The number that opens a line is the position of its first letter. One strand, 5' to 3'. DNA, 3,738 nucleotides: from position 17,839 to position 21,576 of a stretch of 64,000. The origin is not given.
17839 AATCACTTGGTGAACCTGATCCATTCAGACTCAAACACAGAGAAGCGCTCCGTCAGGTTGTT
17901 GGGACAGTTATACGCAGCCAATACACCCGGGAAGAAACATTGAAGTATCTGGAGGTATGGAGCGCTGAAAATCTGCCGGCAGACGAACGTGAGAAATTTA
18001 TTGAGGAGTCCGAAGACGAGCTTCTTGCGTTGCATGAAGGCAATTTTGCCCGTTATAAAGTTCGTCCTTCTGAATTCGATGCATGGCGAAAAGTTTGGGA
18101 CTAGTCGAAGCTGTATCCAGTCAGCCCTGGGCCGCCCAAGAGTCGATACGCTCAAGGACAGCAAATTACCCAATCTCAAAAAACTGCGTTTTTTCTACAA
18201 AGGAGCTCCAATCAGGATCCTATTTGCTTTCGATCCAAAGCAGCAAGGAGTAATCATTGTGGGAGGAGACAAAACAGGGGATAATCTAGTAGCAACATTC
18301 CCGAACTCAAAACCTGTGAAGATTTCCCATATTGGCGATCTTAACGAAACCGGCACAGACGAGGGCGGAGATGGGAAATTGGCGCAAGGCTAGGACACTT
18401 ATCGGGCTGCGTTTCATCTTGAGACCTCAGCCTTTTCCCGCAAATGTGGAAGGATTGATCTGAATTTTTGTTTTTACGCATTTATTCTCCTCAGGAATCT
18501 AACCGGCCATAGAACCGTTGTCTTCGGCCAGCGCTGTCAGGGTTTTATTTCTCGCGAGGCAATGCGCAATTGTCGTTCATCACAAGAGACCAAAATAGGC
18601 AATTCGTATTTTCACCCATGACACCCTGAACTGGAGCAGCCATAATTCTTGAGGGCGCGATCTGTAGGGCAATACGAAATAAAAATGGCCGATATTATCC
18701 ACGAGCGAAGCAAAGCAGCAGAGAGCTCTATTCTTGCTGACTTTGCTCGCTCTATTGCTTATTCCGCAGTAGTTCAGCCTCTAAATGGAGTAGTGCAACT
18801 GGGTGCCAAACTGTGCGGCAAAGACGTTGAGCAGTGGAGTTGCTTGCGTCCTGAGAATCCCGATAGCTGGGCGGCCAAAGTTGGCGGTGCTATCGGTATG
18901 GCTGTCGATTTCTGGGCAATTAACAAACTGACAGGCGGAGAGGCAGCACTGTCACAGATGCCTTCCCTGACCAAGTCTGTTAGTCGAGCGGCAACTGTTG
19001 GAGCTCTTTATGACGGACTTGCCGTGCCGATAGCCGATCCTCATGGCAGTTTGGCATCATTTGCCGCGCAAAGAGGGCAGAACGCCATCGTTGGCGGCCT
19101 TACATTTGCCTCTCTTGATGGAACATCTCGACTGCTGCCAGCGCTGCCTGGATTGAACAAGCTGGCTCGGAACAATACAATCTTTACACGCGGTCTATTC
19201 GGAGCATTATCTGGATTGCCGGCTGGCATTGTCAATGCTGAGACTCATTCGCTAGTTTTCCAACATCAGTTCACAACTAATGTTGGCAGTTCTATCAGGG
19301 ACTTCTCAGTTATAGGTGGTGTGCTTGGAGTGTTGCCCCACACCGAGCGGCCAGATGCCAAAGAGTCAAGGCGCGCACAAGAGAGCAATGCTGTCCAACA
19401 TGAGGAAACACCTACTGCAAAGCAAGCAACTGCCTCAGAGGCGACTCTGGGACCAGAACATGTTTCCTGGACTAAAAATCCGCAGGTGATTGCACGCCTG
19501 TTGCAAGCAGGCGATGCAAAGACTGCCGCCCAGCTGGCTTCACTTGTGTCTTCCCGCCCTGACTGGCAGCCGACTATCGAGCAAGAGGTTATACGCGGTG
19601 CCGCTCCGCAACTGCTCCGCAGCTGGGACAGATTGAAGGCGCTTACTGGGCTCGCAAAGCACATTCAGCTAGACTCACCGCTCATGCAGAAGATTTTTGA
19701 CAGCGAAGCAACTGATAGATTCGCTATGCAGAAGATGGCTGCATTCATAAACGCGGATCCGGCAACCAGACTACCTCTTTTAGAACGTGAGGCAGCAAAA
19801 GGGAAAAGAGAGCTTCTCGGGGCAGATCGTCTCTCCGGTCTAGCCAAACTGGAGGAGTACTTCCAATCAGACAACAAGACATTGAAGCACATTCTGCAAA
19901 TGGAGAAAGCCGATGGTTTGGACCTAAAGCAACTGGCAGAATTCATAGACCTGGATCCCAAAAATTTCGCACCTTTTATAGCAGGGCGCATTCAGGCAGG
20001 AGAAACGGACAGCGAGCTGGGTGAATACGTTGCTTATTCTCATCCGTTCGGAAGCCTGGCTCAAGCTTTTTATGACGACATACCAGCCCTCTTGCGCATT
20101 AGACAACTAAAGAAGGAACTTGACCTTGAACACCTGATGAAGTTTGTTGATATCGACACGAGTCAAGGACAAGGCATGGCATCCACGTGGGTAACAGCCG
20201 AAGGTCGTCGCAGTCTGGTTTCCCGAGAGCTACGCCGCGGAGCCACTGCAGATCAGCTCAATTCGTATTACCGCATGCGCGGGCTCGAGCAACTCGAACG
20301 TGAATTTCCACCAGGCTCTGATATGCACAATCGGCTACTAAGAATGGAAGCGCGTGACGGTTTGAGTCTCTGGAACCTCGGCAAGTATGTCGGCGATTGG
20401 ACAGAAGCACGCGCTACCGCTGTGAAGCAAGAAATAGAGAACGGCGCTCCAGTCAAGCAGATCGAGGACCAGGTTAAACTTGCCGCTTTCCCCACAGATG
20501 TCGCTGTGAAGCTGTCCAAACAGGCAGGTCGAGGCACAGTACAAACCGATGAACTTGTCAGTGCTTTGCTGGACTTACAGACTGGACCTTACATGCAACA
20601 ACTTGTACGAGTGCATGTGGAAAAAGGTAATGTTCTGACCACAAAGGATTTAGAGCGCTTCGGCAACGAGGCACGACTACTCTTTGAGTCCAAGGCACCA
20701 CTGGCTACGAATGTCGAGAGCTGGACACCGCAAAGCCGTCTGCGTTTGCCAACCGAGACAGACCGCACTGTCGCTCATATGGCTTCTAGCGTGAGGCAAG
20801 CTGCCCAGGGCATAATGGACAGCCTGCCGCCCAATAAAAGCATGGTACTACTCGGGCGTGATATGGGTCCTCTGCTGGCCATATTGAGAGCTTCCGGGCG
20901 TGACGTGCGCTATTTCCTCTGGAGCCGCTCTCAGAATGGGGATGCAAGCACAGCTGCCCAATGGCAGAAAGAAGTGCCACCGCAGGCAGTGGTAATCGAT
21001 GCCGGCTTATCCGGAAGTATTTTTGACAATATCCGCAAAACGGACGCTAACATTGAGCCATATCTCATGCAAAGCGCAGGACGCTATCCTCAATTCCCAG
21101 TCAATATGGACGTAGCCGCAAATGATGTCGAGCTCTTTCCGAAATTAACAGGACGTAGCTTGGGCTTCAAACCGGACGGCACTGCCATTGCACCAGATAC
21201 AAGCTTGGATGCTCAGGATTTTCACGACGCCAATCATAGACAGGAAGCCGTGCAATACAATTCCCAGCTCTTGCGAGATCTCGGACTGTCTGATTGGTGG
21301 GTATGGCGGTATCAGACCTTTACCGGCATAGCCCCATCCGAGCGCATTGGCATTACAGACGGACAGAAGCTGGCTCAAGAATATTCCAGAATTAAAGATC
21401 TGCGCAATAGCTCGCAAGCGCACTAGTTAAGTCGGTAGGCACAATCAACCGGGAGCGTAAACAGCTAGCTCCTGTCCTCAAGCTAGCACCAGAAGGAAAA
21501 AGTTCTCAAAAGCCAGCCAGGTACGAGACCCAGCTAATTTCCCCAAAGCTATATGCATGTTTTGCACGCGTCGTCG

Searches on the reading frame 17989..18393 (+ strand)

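Call 3: search_protein_families(library=pfam, proteins=[window:17989-18393:+], max_evalue=0.01)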
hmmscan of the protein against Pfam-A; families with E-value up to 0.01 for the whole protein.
window:17989-18393:+ (134 aa): 1 family
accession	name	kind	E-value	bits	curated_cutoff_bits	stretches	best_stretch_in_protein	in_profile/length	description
PF05973.20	Gp49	-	1e-06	29.1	23.9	1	46-98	27-75/90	Phage derived protein Gp49-like (DUF891)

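Call 4: search_protein_families(library=padloc, proteins=[window:17989-18393:+], max_evalue=0.01)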
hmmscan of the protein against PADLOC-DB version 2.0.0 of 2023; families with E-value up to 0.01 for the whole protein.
window:17989-18393:+ (134 aa): 1 family
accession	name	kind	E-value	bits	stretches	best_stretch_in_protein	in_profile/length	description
PDLC03894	NsnC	-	0.00026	18.7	1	47-98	224-274/294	-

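Call 6: search_protein_families(library=ncbifam, proteins=[window:17989-18393:+], max_evalue=0.01)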
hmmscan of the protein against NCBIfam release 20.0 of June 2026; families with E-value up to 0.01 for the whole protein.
window:17989-18393:+ (134 aa): 0 families

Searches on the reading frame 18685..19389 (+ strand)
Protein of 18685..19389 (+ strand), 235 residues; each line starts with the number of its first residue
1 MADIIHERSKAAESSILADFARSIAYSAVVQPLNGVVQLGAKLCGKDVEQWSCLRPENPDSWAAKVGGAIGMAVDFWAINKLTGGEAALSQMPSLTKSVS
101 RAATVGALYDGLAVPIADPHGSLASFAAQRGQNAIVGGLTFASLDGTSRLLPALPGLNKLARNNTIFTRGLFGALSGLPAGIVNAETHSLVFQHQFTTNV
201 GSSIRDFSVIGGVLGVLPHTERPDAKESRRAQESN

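Call 84: search_protein_families(library=pfam, alignment_id=A5, max_evalue=1)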
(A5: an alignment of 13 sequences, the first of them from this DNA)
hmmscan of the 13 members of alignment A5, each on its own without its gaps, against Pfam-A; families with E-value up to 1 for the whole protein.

A. member 1, seq(235 aa): 0 families

B. families by the number of members that match (of 13 scanned): 1 family
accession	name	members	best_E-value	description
PF07603.17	Lcl_C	1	0.11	Lcl C-terminal domain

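Call 85: search_solved_structures(query=A5, max_evalue=10)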
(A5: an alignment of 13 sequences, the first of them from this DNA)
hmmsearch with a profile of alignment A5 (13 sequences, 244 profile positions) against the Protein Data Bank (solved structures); distinct sequences matched with E-value up to 10: 5.
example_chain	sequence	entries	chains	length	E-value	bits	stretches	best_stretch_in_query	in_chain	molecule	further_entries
8crx_n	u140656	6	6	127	0.022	17.2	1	37-113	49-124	50S ribosomal protein L18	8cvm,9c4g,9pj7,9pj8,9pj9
3gsi_A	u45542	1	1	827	0.29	13.5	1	61-83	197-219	N,N-dimethylglycine oxidase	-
1pj5_A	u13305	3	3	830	0.3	13.5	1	61-83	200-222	N,N-dimethylglycine oxidase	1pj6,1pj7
7w5z_M1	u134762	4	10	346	1.7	11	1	173-219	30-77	Oxoglutarate/malate translocator protein, putative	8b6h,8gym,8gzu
8bqs_DS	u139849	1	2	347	1.7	11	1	173-219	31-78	Oxoglutarate/malate translocator protein, putative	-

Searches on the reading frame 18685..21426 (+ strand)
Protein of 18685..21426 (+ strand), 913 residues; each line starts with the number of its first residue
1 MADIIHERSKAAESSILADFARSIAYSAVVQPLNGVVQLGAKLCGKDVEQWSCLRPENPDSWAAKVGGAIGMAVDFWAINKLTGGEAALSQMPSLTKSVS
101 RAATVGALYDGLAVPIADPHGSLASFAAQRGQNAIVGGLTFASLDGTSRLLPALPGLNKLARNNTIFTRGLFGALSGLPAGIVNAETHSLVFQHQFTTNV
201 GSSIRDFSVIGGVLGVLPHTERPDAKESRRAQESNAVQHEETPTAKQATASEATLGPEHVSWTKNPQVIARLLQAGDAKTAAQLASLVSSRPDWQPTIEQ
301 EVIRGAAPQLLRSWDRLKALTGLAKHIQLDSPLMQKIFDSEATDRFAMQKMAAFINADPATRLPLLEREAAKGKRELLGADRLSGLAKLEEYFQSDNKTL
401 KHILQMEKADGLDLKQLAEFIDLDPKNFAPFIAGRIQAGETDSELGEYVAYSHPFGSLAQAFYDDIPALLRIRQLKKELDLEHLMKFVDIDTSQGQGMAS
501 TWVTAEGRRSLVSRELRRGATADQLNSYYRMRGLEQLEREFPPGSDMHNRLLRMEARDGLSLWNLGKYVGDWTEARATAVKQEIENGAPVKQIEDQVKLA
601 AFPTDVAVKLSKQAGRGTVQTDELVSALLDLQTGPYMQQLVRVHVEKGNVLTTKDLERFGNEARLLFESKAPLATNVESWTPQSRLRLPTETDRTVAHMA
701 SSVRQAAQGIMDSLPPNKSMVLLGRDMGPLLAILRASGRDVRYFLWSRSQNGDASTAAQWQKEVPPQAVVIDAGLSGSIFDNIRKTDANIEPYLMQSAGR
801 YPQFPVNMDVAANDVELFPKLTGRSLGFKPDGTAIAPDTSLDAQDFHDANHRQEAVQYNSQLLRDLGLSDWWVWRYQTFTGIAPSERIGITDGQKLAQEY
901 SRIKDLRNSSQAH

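Call 3: search_protein_families(library=pfam, proteins=[window:18685-21426:+], max_evalue=0.01)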
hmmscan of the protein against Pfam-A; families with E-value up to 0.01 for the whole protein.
window:18685-21426:+ (913 aa): 0 families

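Call 4: search_protein_families(library=padloc, proteins=[window:18685-21426:+], max_evalue=0.01)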
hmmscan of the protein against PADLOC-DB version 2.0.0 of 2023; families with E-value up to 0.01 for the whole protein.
window:18685-21426:+ (913 aa): 0 families

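Call 6: search_protein_families(library=ncbifam, proteins=[window:18685-21426:+], max_evalue=0.01)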
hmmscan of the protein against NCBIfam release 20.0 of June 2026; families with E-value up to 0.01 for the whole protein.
window:18685-21426:+ (913 aa): 0 families

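Call 16: find_homologous_proteins(query=window:18685-21426:+)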
Query window:18685-21426:+ (913 aa): 1 proteins with E <= 0.001 among 8000 candidates.
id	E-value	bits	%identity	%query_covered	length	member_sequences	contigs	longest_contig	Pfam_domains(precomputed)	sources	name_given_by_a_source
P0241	0.0e+0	2044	100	100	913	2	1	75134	-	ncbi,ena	-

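Call 40: search_protein_representatives(protein=window:18685-21426:+)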
Query: 913 residues. Proteins with E-value up to 0.001 (for the whole library): 410; up to 1e-10: 161; up to 1e-30: 49. The best 150 are listed.
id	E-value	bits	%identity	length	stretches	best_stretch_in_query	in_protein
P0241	0.0e+00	2044.1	100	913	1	1-913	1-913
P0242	1.0e-76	275.6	32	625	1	265-910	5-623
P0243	2.0e-76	274.7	60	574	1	5-221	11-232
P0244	3.2e-75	270.7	41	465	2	507-908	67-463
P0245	1.2e-73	265.4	34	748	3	553-910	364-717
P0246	1.2e-72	262.2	34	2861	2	285-908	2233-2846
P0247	1.6e-68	248.5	38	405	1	510-891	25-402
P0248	1.7e-63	231.9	31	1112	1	272-910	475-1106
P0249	6.6e-63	229.9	33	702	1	358-906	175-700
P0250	3.3e-62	227.6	35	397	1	514-907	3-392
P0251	1.5e-61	225.5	31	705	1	285-907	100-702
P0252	2.4e-61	224.8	40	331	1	597-907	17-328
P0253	8.8e-59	216.3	35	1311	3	698-899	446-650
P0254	1.9e-58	215.2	31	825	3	564-910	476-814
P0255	4.8e-58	213.9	36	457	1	518-907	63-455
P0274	1.3e-44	169.4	44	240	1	703-905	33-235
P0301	3.4e-25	105.2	36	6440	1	670-907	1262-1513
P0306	4.0e-24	101.6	42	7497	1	704-910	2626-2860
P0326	7.5e-20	87.5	42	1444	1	11-220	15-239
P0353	3.7e-14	68.6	38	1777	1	14-217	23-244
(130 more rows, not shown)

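Call 41: search_protein_families(library=pfam, proteins=[P0246, P0243, P0326, P0253, P0248, P0274, P0353], max_evalue=0.001)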
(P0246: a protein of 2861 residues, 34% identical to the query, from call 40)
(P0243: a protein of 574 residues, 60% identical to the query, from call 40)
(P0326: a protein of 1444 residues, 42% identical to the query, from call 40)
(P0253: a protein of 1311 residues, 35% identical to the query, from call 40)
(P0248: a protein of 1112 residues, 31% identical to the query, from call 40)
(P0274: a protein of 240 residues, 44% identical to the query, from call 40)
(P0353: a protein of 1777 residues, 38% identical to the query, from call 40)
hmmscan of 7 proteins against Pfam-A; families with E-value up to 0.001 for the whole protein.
P0246 (2861 aa): 1 family
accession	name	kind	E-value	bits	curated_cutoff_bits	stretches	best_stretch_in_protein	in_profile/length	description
PF05593.20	RHS_repeat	-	2.8e-08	34.4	22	0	1497-1532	2-37/38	RHS Repeat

P0243 (574 aa): 1 family
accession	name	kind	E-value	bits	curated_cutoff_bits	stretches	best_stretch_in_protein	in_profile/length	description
PF25046.1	DUF7790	-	1.3e-17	64.6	23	2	380-443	124-187/272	Domain of unknown function (DUF7790)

P0326 (1444 aa): 0 families

P0253 (1311 aa): 0 families

P0248 (1112 aa): 5 families
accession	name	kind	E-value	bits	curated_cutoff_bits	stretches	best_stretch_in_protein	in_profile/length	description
PF00805.28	Pentapeptide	-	2.3e-49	164.9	20.2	8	376-407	1-32/40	Pentapeptide repeats (8 copies)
PF13599.13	Pentapeptide_4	-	2.5e-38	130.4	38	5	348-405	13-70/78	Pentapeptide repeat region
PF13576.12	Pentapeptide_3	-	2.6e-27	95.2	27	4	349-391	2-47/48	Pentapeptide repeats (9 copies)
PF25296.1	Decapeptide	-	9.1e-21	74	45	2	345-404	14-73/74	Decapeptide repeat region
PF23894.2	LD_SV2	-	5.2e-07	30.4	29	0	192-280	6-92/92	SV2A/B/C luminal domain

P0274 (240 aa): 0 families

P0353 (1777 aa): 0 families

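Call 42: list_cluster_members(proteins=[P0242, P0243, P0244, P0246, P0248, P0274, P0326, P0253, P0301, P0306])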
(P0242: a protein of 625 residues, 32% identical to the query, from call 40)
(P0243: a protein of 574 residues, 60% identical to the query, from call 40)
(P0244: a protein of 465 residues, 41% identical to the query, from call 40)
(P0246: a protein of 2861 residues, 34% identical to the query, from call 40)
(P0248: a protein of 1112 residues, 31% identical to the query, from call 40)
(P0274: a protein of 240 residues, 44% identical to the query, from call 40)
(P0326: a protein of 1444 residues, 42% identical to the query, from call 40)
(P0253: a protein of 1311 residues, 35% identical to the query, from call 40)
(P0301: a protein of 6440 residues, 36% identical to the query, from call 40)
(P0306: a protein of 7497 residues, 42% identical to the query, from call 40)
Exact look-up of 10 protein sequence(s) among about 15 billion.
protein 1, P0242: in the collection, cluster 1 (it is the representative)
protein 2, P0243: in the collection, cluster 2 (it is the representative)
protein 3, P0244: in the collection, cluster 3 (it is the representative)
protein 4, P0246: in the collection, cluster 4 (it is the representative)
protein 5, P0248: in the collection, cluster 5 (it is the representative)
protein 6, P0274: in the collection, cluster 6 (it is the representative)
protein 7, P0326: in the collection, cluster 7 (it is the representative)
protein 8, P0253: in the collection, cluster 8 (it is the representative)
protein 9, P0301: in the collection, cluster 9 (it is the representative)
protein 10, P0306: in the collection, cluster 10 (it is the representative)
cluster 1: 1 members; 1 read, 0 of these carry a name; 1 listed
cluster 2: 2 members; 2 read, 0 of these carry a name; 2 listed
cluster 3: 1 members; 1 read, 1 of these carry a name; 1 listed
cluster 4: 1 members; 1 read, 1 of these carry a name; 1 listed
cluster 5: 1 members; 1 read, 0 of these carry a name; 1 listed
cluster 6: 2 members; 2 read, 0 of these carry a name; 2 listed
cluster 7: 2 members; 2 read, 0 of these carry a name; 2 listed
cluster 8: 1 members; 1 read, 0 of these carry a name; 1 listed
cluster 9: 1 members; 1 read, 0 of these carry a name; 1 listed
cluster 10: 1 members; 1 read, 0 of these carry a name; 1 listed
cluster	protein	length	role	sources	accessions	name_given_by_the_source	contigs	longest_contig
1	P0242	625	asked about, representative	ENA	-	-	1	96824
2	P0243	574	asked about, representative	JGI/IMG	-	-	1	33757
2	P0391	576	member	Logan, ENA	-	-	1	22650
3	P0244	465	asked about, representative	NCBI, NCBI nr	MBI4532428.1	MAG: hypothetical protein HY711_00660 [Candidatus Melainabacteria bacterium] | hypothetical protein [Candidatus Melainabacteria bacterium]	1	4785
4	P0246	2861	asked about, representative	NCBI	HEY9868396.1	MAG TPA: RHS repeat domain-containing protein [Candidatus Obscuribacterales bacterium]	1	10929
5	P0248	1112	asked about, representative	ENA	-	-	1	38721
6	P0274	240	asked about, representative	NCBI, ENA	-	-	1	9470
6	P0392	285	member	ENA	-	-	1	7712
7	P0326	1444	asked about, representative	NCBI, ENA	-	-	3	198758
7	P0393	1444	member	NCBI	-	-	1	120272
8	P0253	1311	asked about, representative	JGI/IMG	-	-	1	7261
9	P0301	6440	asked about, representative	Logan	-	-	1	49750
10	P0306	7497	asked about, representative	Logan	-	-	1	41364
